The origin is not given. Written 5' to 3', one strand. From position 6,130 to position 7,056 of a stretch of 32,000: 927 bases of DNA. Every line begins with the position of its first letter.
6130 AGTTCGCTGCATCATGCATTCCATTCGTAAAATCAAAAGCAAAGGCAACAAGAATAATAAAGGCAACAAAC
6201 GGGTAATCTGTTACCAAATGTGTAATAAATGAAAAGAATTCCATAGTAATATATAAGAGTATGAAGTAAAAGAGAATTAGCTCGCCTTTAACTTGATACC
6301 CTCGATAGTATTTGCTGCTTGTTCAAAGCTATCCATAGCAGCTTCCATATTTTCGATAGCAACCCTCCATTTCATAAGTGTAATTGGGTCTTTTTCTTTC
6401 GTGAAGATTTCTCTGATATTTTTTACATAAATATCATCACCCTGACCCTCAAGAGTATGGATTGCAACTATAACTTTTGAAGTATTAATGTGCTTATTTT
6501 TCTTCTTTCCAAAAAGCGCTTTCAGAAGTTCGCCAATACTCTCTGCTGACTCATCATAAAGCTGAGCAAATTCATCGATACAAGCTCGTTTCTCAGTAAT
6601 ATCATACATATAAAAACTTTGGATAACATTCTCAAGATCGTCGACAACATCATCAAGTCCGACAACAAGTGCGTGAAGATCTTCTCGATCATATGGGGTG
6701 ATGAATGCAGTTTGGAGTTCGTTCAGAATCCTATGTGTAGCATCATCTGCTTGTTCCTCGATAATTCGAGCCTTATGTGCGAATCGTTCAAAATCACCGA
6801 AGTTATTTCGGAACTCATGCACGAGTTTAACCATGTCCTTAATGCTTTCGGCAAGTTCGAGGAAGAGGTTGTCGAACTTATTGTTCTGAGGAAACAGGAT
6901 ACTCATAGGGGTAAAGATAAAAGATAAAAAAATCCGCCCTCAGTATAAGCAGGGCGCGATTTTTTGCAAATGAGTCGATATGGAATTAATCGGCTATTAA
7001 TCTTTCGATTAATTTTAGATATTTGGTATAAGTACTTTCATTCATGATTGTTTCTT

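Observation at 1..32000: UGA is a glycine codon throughout (translation table 25): the fragmented ORF track is an artefact of the standard code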

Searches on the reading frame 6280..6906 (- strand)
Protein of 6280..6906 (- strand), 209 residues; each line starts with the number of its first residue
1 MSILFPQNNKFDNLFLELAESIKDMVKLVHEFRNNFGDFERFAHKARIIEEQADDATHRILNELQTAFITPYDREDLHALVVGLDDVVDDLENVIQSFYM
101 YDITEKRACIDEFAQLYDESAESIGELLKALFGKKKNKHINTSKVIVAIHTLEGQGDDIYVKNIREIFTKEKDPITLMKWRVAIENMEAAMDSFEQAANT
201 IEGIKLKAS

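Call 7: search_protein_families(library=pfam, proteins=[window:6280-6906:-])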
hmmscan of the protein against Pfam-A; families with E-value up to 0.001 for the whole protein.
seq(209 aa): 1 family
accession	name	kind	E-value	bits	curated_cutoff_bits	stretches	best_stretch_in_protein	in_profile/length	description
PF01865.21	PhoU_div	-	1.5e-19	70.6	24.4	1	11-205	13-212/214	Protein of unknown function DUF47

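Call 22: find_encoding_contigs(protein=window:6280-6906:-, flank=10000, max_places=4)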
Protein seq(209 aa) (209 aa): no gene with exactly this product is on record in the collection.
